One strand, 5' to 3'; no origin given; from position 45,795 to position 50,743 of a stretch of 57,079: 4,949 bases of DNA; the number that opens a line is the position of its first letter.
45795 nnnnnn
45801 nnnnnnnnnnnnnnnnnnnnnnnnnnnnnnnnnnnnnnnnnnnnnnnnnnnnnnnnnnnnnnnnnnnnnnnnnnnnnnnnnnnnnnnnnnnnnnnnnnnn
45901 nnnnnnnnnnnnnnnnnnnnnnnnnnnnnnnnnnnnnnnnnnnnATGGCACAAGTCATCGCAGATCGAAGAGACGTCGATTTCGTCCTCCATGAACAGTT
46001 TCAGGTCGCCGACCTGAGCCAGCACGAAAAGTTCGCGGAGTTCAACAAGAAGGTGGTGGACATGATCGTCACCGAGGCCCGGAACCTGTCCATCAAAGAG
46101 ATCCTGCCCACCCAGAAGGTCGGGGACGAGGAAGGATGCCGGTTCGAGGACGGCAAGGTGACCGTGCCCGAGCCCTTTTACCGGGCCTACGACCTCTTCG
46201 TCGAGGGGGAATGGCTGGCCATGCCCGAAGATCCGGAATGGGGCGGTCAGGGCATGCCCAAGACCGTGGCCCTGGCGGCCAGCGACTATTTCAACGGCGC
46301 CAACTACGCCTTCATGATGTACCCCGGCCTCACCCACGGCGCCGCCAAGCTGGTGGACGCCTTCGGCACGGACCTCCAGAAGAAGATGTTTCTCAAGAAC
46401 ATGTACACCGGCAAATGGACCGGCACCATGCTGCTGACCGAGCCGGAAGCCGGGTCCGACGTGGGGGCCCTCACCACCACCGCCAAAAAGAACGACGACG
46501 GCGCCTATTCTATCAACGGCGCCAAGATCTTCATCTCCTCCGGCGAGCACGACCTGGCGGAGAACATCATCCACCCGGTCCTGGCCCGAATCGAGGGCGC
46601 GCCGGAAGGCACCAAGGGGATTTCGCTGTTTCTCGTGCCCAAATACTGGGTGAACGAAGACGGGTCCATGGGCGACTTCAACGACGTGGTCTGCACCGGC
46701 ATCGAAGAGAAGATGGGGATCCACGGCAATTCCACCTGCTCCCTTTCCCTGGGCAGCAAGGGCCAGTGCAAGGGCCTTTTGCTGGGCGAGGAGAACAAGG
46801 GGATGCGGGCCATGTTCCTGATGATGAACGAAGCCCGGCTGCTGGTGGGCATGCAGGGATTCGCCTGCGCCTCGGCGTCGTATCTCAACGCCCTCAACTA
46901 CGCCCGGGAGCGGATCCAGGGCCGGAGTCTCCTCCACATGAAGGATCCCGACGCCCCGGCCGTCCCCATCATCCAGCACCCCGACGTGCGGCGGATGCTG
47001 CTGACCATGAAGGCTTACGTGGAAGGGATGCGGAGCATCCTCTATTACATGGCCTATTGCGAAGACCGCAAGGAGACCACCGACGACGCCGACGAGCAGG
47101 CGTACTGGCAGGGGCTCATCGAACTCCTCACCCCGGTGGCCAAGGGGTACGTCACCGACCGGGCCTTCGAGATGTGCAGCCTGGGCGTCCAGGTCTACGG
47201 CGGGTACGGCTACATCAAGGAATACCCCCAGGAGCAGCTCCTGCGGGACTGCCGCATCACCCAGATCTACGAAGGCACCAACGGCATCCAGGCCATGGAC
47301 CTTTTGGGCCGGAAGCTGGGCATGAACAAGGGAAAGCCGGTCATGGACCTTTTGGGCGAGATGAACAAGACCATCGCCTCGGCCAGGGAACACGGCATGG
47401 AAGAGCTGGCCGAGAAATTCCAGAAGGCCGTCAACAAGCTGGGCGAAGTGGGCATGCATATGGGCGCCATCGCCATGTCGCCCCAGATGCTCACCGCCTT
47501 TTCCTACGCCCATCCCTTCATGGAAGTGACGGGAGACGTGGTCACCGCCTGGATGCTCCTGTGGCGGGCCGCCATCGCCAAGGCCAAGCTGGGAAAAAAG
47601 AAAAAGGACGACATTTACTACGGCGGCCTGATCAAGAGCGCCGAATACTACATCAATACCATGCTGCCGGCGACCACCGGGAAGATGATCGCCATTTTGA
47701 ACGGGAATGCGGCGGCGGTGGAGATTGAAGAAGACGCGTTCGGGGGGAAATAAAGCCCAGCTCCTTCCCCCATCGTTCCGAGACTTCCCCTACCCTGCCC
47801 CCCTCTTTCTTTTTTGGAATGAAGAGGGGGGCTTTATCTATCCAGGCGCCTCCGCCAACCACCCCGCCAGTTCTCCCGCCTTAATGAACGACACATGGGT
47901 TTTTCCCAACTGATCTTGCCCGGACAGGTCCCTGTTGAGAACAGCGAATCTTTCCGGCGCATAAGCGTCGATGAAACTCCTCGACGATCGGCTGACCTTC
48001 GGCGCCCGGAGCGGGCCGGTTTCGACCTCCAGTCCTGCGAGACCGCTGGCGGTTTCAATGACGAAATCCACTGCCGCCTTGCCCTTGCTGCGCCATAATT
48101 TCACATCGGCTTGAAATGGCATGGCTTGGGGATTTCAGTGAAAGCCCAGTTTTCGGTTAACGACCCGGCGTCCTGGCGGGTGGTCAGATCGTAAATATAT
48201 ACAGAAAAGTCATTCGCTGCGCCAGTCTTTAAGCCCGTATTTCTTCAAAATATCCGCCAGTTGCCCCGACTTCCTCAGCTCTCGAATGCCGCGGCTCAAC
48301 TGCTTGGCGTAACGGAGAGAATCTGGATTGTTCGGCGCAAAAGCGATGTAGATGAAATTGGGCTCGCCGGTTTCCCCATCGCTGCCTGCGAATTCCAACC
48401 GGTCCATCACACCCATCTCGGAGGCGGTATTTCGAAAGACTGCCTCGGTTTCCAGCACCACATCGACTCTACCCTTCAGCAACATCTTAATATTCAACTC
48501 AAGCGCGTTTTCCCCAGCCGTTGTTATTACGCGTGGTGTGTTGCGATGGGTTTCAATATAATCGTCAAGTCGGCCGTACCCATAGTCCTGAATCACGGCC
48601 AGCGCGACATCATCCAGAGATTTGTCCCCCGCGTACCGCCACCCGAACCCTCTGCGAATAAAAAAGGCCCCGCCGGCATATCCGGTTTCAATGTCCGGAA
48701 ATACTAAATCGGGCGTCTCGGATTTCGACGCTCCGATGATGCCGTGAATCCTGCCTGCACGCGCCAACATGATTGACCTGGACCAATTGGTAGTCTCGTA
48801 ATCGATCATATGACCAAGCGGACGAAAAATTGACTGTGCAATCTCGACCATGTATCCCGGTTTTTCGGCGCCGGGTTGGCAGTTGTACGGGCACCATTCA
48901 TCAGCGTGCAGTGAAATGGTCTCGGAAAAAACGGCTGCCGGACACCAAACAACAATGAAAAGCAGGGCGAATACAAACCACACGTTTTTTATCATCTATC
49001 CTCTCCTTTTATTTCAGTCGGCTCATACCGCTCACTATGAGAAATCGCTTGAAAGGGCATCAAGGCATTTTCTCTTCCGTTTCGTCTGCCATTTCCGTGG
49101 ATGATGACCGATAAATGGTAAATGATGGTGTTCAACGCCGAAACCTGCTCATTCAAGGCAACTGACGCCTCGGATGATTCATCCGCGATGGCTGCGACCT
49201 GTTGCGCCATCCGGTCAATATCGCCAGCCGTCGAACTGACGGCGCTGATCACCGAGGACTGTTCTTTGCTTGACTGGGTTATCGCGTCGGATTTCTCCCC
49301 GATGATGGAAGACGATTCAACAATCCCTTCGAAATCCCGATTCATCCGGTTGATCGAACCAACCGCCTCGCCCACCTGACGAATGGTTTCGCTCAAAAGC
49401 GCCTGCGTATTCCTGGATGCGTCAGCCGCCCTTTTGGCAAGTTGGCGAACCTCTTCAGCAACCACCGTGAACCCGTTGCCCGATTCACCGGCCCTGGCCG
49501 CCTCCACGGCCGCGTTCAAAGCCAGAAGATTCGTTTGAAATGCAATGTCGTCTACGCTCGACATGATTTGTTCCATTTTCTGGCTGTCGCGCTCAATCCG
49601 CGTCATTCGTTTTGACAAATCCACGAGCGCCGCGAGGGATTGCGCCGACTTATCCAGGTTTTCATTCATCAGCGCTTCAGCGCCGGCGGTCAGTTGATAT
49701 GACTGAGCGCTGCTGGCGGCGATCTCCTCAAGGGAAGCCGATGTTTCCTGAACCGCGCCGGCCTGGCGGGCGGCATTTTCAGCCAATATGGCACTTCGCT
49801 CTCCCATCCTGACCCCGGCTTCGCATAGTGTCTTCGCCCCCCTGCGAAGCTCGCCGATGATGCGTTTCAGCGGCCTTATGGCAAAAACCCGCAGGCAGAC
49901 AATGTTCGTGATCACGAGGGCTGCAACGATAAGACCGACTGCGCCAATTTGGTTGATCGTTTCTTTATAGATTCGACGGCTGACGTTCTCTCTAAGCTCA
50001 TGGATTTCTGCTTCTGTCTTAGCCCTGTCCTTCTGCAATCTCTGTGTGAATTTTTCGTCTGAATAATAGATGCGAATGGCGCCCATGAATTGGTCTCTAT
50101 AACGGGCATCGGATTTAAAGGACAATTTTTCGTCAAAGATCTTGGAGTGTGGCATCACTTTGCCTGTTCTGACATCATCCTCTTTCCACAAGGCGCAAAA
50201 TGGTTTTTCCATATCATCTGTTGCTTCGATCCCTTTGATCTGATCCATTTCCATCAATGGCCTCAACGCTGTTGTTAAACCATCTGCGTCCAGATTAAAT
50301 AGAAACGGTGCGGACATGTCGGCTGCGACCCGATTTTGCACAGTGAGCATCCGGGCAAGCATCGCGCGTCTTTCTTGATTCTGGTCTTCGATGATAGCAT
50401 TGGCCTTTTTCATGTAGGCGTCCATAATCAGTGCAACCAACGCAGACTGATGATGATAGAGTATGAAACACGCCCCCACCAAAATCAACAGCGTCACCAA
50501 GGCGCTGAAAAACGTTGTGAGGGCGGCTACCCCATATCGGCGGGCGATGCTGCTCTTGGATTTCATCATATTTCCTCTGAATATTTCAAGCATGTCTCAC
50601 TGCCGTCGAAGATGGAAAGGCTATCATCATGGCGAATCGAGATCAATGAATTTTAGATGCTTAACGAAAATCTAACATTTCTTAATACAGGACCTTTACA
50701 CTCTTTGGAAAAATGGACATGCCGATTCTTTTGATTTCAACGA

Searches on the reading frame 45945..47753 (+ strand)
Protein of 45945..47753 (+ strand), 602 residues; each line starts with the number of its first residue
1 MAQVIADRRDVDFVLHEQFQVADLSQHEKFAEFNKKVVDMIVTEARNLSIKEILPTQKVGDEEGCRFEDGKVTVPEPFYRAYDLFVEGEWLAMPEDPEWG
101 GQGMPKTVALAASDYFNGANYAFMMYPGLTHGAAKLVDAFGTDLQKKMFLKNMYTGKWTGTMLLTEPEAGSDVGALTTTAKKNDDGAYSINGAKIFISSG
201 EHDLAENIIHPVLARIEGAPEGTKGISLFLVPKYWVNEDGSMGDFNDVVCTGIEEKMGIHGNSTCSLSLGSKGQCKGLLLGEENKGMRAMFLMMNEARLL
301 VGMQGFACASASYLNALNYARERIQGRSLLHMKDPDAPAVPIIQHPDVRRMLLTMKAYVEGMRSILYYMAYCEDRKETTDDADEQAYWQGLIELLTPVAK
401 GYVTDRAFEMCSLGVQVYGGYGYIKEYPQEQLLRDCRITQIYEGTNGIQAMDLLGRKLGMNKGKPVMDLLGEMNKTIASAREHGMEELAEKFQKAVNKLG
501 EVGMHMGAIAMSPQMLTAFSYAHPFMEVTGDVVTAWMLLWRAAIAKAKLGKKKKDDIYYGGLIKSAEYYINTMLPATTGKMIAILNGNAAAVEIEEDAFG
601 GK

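Call 72: search_protein_families(library=pfam, proteins=[window:45945-47753:+], max_evalue=0.00001)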
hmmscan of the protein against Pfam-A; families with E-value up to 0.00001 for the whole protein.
window:45945-47753:+ (602 aa): 3 families
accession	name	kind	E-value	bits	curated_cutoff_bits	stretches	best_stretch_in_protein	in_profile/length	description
PF12806.12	Acyl-CoA_dh_C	-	2e-29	102.7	30.3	1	469-594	1-123/124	Acetyl-CoA dehydrogenase C-terminal like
PF00441.29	Acyl-CoA_dh_1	-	7.2e-25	88.3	22.4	1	284-453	1-145/150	Acyl-CoA dehydrogenase, C-terminal domain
PF02770.24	Acyl-CoA_dh_M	-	2.8e-15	56.7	33.3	1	162-269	2-94/97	Acyl-CoA dehydrogenase, middle domain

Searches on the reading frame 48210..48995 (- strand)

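Call 72: search_protein_families(library=pfam, proteins=[window:48210-48995:-], max_evalue=0.00001)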
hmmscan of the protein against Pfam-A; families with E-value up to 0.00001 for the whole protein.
window:48210-48995:- (261 aa): 1 family
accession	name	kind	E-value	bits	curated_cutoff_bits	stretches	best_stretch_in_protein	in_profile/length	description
PF00497.25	SBP_bac_3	-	1.8e-07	31.4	26.4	1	33-254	8-130/132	Bacterial extracellular solute-binding proteins, family 3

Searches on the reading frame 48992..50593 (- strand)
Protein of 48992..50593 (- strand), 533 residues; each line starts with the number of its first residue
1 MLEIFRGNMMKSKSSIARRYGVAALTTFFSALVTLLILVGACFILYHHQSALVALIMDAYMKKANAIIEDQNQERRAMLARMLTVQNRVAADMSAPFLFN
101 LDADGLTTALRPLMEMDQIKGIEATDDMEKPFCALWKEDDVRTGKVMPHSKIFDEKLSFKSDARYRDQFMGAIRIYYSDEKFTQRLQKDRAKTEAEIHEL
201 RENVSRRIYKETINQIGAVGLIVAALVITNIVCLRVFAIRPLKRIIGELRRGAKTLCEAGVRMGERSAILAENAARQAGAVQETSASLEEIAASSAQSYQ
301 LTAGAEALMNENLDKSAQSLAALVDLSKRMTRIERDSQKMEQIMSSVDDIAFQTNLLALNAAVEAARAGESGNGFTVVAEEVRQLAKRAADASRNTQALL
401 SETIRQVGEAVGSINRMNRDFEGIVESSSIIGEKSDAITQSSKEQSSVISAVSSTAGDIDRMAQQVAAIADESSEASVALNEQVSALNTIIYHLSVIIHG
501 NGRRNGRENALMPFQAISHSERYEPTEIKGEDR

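Call 72: search_protein_families(library=pfam, proteins=[window:48992-50593:-], max_evalue=0.00001)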
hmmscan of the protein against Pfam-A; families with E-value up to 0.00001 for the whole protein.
window:48992-50593:- (533 aa): 1 family
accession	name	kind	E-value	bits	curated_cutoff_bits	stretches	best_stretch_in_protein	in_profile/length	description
PF00015.26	MCPsignal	-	8.5e-32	110.8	34.6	1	322-461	17-170/172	Methyl-accepting chemotaxis protein (MCP) signalling domain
